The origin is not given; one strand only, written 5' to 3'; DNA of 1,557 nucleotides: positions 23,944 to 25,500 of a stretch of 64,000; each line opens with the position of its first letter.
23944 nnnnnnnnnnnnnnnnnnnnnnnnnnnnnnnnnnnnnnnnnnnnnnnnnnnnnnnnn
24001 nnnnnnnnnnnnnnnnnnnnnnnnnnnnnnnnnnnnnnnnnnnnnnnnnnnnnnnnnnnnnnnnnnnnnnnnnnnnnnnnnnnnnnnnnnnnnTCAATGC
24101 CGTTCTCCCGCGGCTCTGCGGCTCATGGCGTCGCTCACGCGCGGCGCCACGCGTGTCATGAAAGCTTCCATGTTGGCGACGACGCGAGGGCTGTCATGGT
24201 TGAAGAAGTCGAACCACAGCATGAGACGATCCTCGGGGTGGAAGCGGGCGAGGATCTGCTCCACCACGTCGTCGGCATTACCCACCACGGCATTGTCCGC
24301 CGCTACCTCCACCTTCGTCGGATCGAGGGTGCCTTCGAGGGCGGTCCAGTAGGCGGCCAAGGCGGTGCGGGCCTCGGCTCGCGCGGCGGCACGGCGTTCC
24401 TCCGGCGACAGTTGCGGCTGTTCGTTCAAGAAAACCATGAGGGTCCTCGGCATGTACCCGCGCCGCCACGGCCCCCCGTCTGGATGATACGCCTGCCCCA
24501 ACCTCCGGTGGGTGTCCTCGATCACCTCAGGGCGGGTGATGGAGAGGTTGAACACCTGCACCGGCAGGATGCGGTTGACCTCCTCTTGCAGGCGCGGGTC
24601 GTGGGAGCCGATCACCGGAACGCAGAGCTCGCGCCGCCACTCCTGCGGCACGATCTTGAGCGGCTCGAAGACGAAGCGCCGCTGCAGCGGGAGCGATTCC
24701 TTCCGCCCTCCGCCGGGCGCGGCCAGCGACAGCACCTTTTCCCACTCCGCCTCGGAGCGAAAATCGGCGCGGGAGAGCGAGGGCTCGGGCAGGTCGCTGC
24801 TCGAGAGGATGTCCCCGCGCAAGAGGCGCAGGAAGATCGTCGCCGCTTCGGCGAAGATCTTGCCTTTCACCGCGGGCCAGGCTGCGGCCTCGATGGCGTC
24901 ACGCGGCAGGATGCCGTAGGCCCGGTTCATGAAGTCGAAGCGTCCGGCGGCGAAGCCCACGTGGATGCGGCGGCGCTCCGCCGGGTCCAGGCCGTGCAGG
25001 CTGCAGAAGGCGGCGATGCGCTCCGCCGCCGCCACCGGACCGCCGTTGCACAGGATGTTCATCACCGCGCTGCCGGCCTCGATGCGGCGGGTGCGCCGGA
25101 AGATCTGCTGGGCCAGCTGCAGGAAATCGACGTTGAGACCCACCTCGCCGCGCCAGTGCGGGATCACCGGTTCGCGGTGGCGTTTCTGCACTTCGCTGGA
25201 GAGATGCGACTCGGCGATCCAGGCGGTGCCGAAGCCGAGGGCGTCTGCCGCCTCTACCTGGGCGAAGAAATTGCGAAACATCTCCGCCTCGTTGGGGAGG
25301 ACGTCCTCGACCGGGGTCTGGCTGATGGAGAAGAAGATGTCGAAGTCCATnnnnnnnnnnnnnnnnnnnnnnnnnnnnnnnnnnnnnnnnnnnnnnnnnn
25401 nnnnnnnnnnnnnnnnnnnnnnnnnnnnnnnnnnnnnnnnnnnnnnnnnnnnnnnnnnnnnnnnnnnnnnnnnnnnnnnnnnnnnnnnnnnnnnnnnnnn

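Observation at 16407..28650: Aminophenol / kynurenine-type catabolic cluster lacking kynureninase and a cupin 3-HAA dioxygenase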

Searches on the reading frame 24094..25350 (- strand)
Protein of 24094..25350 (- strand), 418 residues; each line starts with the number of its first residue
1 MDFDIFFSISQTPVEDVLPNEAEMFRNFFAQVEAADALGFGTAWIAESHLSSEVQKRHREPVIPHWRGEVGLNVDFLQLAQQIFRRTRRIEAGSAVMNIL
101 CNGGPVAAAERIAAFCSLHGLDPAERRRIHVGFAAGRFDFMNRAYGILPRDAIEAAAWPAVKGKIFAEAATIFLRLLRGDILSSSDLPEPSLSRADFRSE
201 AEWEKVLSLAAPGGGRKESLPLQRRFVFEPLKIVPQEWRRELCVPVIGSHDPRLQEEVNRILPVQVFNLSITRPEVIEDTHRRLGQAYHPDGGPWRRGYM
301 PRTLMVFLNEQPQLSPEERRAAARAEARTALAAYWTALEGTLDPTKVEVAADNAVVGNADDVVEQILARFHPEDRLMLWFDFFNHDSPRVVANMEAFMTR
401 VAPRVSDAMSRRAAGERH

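Call 7: search_protein_families(library=pfam, proteins=[window:24094-25350:-], max_evalue=0.01)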
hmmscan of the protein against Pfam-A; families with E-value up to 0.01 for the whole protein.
window:24094-25350:- (418 aa): 1 family
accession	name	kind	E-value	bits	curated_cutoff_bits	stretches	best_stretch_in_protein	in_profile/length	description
PF00296.26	Bac_luciferase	-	1.8e-09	37.8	27.9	1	19-179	19-140/314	Luciferase-like monooxygenase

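Call 9: search_protein_families(library=ncbifam, proteins=[window:24094-25350:-], max_evalue=0.001)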
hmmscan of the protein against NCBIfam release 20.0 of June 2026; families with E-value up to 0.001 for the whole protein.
window:24094-25350:- (418 aa): 1 family
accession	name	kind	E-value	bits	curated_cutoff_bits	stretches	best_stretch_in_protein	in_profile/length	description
TIGR04027.1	LLM_KPN_01858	hypoth_equivalog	0.00013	21.1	412.9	1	22-147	16-118/326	putative FMN-dependent luciferase-like monooxygenase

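Call 25: search_solved_structures(query=window:24094-25350:-, max_evalue=1, show_alignments=0)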
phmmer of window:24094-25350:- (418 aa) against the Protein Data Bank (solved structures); distinct sequences matched with E-value up to 1: 2.
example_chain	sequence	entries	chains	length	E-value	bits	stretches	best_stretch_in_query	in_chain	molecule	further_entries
3ayt_A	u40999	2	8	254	0.2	13.9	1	271-331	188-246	Putative uncharacterized protein TTHB071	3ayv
1lt7_A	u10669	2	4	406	0.24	13.7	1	33-127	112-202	BETAINE-HOMOCYSTEINE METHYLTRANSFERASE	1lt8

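Call 26: find_homologous_proteins(query=window:24094-25350:-, max_evalue=0.00001)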
Query window:24094-25350:- (418 aa): 5182 proteins with E <= 0.00001 among 8000 candidates; the best 120 are listed.
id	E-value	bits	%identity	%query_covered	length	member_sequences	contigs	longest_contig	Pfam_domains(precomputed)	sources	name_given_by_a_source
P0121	1.1e-276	935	99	100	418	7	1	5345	PF00296.27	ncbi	-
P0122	6.4e-264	893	94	100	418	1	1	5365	PF00296.27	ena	-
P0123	2.7e-224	763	82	98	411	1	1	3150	PF00296.27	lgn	-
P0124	2.8e-223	760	81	98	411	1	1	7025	PF00296.27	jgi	jgi:alkanesulfonate monooxygenase SsuD/methylene tetrahydromethanopterin reductase-like flavin-depen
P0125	2.0e-221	753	81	98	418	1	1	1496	PF00296.27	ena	-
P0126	3.1e-219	746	80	97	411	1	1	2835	PF00296.27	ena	-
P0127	6.0e-219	745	79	98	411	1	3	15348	PF00296.27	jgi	jgi:alkanesulfonate monooxygenase SsuD/methylene tetrahydromethanopterin reductase-like flavin-depen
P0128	1.6e-218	744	78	98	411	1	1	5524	PF00296.27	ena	-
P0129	5.7e-218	742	78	98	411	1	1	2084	PF00296.27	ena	-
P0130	1.5e-216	737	80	98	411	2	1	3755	PF00296.27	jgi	-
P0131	1.6e-216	737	81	98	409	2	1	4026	PF00296.27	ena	-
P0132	5.3e-216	736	81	98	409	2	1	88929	PF00296.27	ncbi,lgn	-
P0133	4.2e-215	733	80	98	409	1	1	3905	PF00296.27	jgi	-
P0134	1.8e-214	730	80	98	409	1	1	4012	PF00296.27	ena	-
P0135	7.1e-214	729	80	98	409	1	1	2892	PF00296.27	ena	-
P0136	8.5e-209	712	77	97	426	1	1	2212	PF00296.27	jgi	jgi:alkanesulfonate monooxygenase SsuD/methylene tetrahydromethanopterin reductase-like flavin-depen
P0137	2.3e-208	710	77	97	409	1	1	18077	PF00296.27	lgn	-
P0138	4.7e-207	706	75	97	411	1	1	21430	PF00296.27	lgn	-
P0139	5.5e-207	706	76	98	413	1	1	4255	PF00296.27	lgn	-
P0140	7.3e-207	705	75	98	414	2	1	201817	PF00296.27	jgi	-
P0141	5.0e-206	703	78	97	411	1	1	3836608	PF00296.27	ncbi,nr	ncbi:MAG: LLM class flavin-dependent oxidoreductase [Candidatus Latescibacterota bacterium]|nr:MAG: 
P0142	6.1e-206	702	76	97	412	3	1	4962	PF00296.27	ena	-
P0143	1.0e-205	702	77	97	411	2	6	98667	PF00296.27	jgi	jgi:alkanesulfonate monooxygenase SsuD/methylene tetrahydromethanopterin reductase-like flavin-depen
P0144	2.0e-205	701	75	98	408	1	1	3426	PF00296.27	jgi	jgi:alkanesulfonate monooxygenase SsuD/methylene tetrahydromethanopterin reductase-like flavin-depen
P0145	2.8e-205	700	75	98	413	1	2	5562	PF00296.27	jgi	jgi:alkanesulfonate monooxygenase SsuD/methylene tetrahydromethanopterin reductase-like flavin-depen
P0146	1.7e-204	698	75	98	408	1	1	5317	PF00296.27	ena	-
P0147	1.7e-204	698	75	97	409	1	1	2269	PF00296.27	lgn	-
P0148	1.8e-204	698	74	98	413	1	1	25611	PF00296.27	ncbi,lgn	-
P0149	2.6e-204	697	75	97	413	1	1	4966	PF00296.27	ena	-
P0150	2.7e-204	697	75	98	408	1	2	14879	PF00296.27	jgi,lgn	jgi:alkanesulfonate monooxygenase SsuD/methylene tetrahydromethanopterin reductase-like flavin-depen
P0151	3.8e-204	696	75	99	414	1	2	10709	PF00296.27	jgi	jgi:hypothetical protein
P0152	4.7e-204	696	75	98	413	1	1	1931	PF00296.27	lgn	-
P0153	8.8e-204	695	73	98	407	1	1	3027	PF00296.27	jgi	jgi:hypothetical protein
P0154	6.3e-203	692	73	98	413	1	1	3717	PF00296.27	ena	-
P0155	2.7e-202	690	74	98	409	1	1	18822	PF00296.27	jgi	jgi:luciferase-like monooxygenase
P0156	4.1e-202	690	74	98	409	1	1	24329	PF00296.27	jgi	jgi:alkanesulfonate monooxygenase SsuD/methylene tetrahydromethanopterin reductase-like flavin-depen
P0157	1.1e-201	688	72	99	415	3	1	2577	PF00296.27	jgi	jgi:alkanesulfonate monooxygenase SsuD/methylene tetrahydromethanopterin reductase-like flavin-depen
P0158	1.5e-201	688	73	99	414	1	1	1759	PF00296.27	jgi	jgi:alkanesulfonate monooxygenase SsuD/methylene tetrahydromethanopterin reductase-like flavin-depen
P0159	2.1e-201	687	72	98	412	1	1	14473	PF00296.27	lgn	-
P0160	2.0e-200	684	71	98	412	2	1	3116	PF00296.27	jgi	-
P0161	3.2e-200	684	72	98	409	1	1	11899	PF00296.27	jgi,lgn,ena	-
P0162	4.4e-200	683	74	97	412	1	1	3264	PF00296.27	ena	-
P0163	8.0e-200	682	71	98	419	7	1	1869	PF00296.27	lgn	-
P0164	1.6e-199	681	71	98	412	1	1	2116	PF00296.27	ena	-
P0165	6.9e-199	679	72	98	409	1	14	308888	PF00296.27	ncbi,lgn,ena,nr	ncbi:MAG: LLM class flavin-dependent oxidoreductase [Planctomycetota bacterium]|nr:MAG: LLM class fl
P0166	1.5e-198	678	73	98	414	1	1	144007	PF00296.27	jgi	jgi:alkanesulfonate monooxygenase SsuD/methylene tetrahydromethanopterin reductase-like flavin-depen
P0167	3.8e-198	677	72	98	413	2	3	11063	PF00296.27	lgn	-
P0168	7.5e-198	676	72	99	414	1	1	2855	PF00296.27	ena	-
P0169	7.8e-198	676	73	97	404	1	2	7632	PF00296.27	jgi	jgi:alkanesulfonate monooxygenase SsuD/methylene tetrahydromethanopterin reductase-like flavin-depen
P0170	8.4e-198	676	73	99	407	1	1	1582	PF00296.27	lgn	-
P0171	1.0e-197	675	72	99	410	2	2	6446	PF00296.27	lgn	-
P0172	1.2e-197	675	71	98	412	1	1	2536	PF00296.27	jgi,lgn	jgi:alkanesulfonate monooxygenase SsuD/methylene tetrahydromethanopterin reductase-like flavin-depen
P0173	1.3e-197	675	72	98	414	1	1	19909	PF00296.27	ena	-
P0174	2.7e-197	674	73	97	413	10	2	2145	PF00296.27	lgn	-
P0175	2.7e-197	674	73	97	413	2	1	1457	PF00296.27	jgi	jgi:alkanesulfonate monooxygenase SsuD/methylene tetrahydromethanopterin reductase-like flavin-depen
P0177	3.2e-197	674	71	98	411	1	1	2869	PF00296.27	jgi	-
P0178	5.2e-197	673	70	98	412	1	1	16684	PF00296.27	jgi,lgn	-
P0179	6.4e-197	673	73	98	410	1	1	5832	PF00296.27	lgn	-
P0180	7.5e-197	672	74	97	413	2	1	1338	PF00296.27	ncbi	-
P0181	9.0e-197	672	71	98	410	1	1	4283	PF00296.27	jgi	jgi:alkanesulfonate monooxygenase SsuD/methylene tetrahydromethanopterin reductase-like flavin-depen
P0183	2.4e-196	671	72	97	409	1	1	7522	PF00296.27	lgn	-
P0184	6.4e-196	669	71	97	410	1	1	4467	PF00296.27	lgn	-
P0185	7.1e-196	669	71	98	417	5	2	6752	PF00296.27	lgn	-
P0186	8.8e-196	669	71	98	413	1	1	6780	PF00296.27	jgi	jgi:alkanesulfonate monooxygenase SsuD/methylene tetrahydromethanopterin reductase-like flavin-depen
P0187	1.1e-195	669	72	98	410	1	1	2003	PF00296.27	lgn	-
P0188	1.2e-195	668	72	98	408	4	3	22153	PF00296.27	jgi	jgi:alkanesulfonate monooxygenase SsuD/methylene tetrahydromethanopterin reductase-like flavin-depen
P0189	1.3e-195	668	73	97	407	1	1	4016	PF00296.27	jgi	jgi:alkanesulfonate monooxygenase SsuD/methylene tetrahydromethanopterin reductase-like flavin-depen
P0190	2.2e-195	668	72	98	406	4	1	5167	PF00296.27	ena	-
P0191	2.2e-195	668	72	98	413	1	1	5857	PF00296.27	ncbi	-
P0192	3.0e-195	667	72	97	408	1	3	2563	PF00296.27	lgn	-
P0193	3.4e-195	667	72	98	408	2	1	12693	PF00296.27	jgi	jgi:alkanesulfonate monooxygenase SsuD/methylene tetrahydromethanopterin reductase-like flavin-depen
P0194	3.5e-195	667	72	98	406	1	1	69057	PF00296.27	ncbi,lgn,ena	-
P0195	3.6e-195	667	72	98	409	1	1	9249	PF00296.27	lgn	-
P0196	3.6e-195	667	71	98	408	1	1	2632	PF00296.27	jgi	jgi:alkanesulfonate monooxygenase SsuD/methylene tetrahydromethanopterin reductase-like flavin-depen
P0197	5.3e-195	666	70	98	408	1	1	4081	PF00296.27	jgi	jgi:alkanesulfonate monooxygenase SsuD/methylene tetrahydromethanopterin reductase-like flavin-depen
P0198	9.9e-195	665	72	97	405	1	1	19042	PF00296.27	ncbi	-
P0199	1.6e-194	665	71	98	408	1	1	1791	PF00296.27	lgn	-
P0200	3.1e-194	664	72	98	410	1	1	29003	PF00296.27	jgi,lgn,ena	-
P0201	3.3e-194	664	71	99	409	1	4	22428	PF00296.27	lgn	-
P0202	4.1e-194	663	72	98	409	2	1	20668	PF00296.27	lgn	-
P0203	4.3e-194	663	71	98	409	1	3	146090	PF00296.27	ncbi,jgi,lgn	jgi:alkanesulfonate monooxygenase SsuD/methylene tetrahydromethanopterin reductase-like flavin-depen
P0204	8.4e-194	662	70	98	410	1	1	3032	PF00296.27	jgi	jgi:alkanesulfonate monooxygenase SsuD/methylene tetrahydromethanopterin reductase-like flavin-depen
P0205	9.4e-194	662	72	98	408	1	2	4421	PF00296.27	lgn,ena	-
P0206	9.7e-194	662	71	97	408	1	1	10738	PF00296.27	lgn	-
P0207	1.2e-193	662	70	99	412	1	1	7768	PF00296.27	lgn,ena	-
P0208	1.2e-193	662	71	98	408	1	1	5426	PF00296.27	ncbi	-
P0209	2.3e-193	661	68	99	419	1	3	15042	PF00296.27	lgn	-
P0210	2.7e-193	661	71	99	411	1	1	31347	PF00296.27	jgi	-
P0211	3.3e-193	660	70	98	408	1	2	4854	PF00296.27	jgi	jgi:alkanesulfonate monooxygenase SsuD/methylene tetrahydromethanopterin reductase-like flavin-depen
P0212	3.9e-193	660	72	98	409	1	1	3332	PF00296.27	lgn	-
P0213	4.2e-193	660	69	99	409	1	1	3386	PF00296.27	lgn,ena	-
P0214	5.4e-193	660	71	98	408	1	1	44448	PF00296.27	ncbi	-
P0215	6.7e-193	659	71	99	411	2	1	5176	PF00296.27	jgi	-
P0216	8.3e-193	659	70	97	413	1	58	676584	PF00296.27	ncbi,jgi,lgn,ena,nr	ncbi:MAG: luciferase [Planctomycetes bacterium]|nr:luciferase [Planctomycetota bacterium]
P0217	9.0e-193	659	70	98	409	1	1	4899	PF00296.27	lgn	-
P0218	1.1e-192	659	69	98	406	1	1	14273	PF00296.27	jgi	jgi:alkanesulfonate monooxygenase SsuD/methylene tetrahydromethanopterin reductase-like flavin-depen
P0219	1.3e-192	658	70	99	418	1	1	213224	PF00296.27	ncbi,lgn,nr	ncbi:MAG: flavin-dependent oxidoreductase [Planctomycetota bacterium]|nr:MAG: flavin-dependent oxido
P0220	1.7e-192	658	71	98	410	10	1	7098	PF00296.27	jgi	jgi:alkanesulfonate monooxygenase SsuD/methylene tetrahydromethanopterin reductase-like flavin-depen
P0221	1.8e-192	658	71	98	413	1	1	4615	PF00296.27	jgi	jgi:alkanesulfonate monooxygenase SsuD/methylene tetrahydromethanopterin reductase-like flavin-depen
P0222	2.1e-192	658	67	98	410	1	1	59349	PF00296.27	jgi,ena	-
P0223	3.9e-192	657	72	99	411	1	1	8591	PF00296.27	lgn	-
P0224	5.1e-192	657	70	97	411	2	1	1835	PF00296.27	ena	-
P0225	6.1e-192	656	72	98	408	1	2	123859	PF00296.27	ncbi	-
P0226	6.5e-192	656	72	98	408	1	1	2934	PF00296.27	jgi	jgi:alkanesulfonate monooxygenase SsuD/methylene tetrahydromethanopterin reductase-like flavin-depen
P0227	6.7e-192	656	71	97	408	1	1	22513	PF00296.27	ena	-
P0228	7.5e-192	656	69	99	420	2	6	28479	PF00296.27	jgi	-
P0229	1.1e-191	655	68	98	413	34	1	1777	PF00296.27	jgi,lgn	jgi:alkanesulfonate monooxygenase SsuD/methylene tetrahydromethanopterin reductase-like flavin-depen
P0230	1.5e-191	655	70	98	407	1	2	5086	PF00296.27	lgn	-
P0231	1.6e-191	655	71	98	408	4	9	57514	PF00296.27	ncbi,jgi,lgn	-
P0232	1.6e-191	655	71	96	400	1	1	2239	PF00296.27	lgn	-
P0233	1.7e-191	655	70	97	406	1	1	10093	PF00296.27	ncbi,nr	ncbi:MAG TPA: LLM class flavin-dependent oxidoreductase [Bdellovibrionales bacterium]|nr:LLM class f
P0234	1.8e-191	655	70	98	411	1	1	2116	PF00296.27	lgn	-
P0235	3.4e-191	654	68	98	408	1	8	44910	PF00296.27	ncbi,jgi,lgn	jgi:alkanesulfonate monooxygenase SsuD/methylene tetrahydromethanopterin reductase-like flavin-depen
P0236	3.8e-191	654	71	97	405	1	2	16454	PF00296.27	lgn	-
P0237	5.4e-191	653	67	98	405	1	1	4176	PF00296.27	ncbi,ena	-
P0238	6.9e-191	653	71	98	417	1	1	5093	PF00296.27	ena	-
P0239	7.6e-191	653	70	98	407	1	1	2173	PF00296.27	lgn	-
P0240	1.0e-190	652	69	98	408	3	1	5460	PF00296.27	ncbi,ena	-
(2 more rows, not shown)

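Call 30: search_solved_structures(query=A2, max_evalue=1)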
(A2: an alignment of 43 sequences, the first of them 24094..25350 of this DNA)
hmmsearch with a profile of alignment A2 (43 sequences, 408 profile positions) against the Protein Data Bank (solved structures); distinct sequences matched with E-value up to 1: 4.
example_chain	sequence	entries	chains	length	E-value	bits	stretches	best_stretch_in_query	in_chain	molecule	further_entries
8cbb_A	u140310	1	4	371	0.0019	20.2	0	65-118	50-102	Alkanal monooxygenase alpha chain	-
8k74_A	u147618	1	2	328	0.0074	18.3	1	24-114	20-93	Alkanal monooxygenase alpha chain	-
2i7g_A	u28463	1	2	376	0.49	12.2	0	6-49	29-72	Monooxygenase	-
7uzf_M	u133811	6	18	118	0.57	12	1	312-405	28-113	V-type proton ATPase subunit G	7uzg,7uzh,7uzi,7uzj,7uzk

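Call 38: predict_structure(alignment_id=A2)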
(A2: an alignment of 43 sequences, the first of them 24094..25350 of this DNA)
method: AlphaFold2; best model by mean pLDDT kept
length: 418 residues; sequences in the alignment: 43
mean_pLDDT: 90.1   pTM: 0.90
mean pLDDT of the five models: 90.1, 89.6, 89.4, 87.3, 87.1
residues with pLDDT >= 90: 287; 70-90: 105; 50-70: 25; < 50: 1
segments of 3 or more residues with pLDDT < 50: none
pLDDT, mean of each block of 10 residues (from residue 1): 91 80 91 98 88 84 80 83 97 93 94 96 96 87 90 94 96 97 96 93 92 75 96 90 95 96 92 89 97 96 94 96 89 73 56 86 95 94 85 98 95 73
secondary structure, 60 per line:
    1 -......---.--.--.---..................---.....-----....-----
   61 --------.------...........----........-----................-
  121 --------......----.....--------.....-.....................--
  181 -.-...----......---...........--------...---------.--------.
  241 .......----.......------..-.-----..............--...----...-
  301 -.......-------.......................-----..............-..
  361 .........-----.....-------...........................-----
elements in order: E2-7 H21-38 E42-46 H52-55 H76-86 E91-98 H104-119 E129-134 H139-143 H152-156 H158-178 E191-193 H200-210 E219-221 E243-247 H252-258 H274-287 E302-308 H316-338 H344-353 E354-357 H359-369 E375-379 H387-413

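Call 40: fold_search(model_id=the predicted structure, library=pdb)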
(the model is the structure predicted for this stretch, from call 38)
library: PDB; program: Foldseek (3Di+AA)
matches with E <= 10: 1240; with E <= 0.001: 89
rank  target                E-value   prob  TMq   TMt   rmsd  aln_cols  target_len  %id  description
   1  7bip_A                2.0e-14  1.00  0.63  0.78   5.6       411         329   16  Crystal structure of monooxygenase RslO1 from Streptomyces bottropensis (released 2021-01-20)
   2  8cbb_B                5.0e-14  1.00  0.61  0.72   5.1       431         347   17  Structure of homodimeric luciferase from Enhygromyxa salina (released 2024-02-07)
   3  2i7g_B                2.6e-13  1.00  0.55  0.65   7.6       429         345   15  Crystal Structure of Monooxygenase from Agrobacterium tumefaciens (released 2006-10-03)
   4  8cbb_D                2.7e-13  1.00  0.56  0.67  10.3       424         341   15  Structure of homodimeric luciferase from Enhygromyxa salina (released 2024-02-07)
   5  8cbb_C                3.1e-13  1.00  0.58  0.67   5.5       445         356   17  Structure of homodimeric luciferase from Enhygromyxa salina (released 2024-02-07)
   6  8cbb_A                4.1e-13  1.00  0.57  0.69   8.9       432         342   16  Structure of homodimeric luciferase from Enhygromyxa salina (released 2024-02-07)
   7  2i7g_A                6.2e-13  1.00  0.52  0.62   8.0       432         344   14  Crystal Structure of Monooxygenase from Agrobacterium tumefaciens (released 2006-10-03)
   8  8k74_B                1.6e-12  1.00  0.57  0.72   8.7       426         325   17  A novel monooxygenase (released 2024-07-31)
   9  1luc_A                1.8e-12  1.00  0.60  0.75   6.7       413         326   13  BACTERIAL LUCIFERASE (released 1996-12-07)
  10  8k74_A                5.4e-12  1.00  0.59  0.73   9.7       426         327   16  A novel monooxygenase (released 2024-07-31)
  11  6ket_B                6.0e-12  1.00  0.55  0.67   8.1       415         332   15  Flavin-utilizing Monooxygenase (OX) Domain of Hybrid Polyketide/Non-Ribosomal Peptide Synthetase (released 2019-09-25)
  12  3fgc_A                1.2e-11  1.00  0.56  0.66   9.8       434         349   12  Crystal Structure of the Bacterial Luciferase:Flavin Complex Reveals the Basis of Intersubunit Communication (released 2009-05-26)
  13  1xkj_A                1.6e-11  1.00  0.57  0.71   9.1       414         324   16  BACTERIAL LUCIFERASE BETA2 HOMODIMER (released 1997-07-07)
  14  1brl_A                1.9e-11  1.00  0.57  0.68   9.5       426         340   14  THREE-DIMENSIONAL STRUCTURE OF BACTERIAL LUCIFERASE FROM VIBRIO HARVEYI AT 2.4 ANGSTROMS RESOLUTION (released 1996-04-01)
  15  6ket_A                2.3e-11  1.00  0.54  0.63   7.9       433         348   14  Flavin-utilizing Monooxygenase (OX) Domain of Hybrid Polyketide/Non-Ribosomal Peptide Synthetase (released 2019-09-25)
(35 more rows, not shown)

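Call 58: find_encoding_contigs(protein=P0216, flank=9000, max_places=2)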
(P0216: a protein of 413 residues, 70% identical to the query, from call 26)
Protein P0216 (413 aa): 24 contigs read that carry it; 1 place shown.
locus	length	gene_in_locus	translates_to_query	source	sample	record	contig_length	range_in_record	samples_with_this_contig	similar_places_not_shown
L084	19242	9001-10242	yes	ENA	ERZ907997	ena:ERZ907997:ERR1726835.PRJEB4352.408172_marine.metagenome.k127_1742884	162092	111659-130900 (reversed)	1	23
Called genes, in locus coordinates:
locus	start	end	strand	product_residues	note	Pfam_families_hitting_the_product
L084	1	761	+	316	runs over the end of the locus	PF00005:ABC_tran, PF13304:AAA_21 (weak), PF13732:DrrA1-3_C (faint)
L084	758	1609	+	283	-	-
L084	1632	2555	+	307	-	PF00595:PDZ, PF13180:PDZ_2, PF17820:PDZ_6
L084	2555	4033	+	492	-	PF13517:FG-GAP_3 (faint), PF01839:FG-GAP (faint)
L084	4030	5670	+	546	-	PF01839:FG-GAP (faint), PF13517:FG-GAP_3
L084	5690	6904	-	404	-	PF17785:PUA_3, PF10672:Methyltrans_SAM, PF06325:PrmA (weak), PF01596:Methyltransf_3 (weak), PF01728:FtsJ (weak), PF03602:Cons_hypoth95, PF09445:Methyltransf_15 (weak), PF13649:Methyltransf_25 (weak), +1 more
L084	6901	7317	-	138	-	PF01878:EVE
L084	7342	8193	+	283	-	PF03301:Trp_dioxygenase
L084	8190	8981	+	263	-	PF00106:adh_short, PF08659:KR, PF13561:adh_short_C2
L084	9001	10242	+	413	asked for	PF00296:Bac_luciferase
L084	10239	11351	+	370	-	PF06089:Asparaginase_II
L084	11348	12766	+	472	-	PF00171:Aldedh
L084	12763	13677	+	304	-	PF02900:LigB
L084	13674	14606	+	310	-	PF02900:LigB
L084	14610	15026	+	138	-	PF01042:Ribonuc_L-PSP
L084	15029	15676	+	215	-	PF04199:Cyclase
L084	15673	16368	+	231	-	PF20108:DUF6498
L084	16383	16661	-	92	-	PF00578:AhpC-TSA (weak)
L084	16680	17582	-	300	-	-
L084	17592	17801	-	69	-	PF06906:DUF1272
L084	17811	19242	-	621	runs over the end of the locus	PF00578:AhpC-TSA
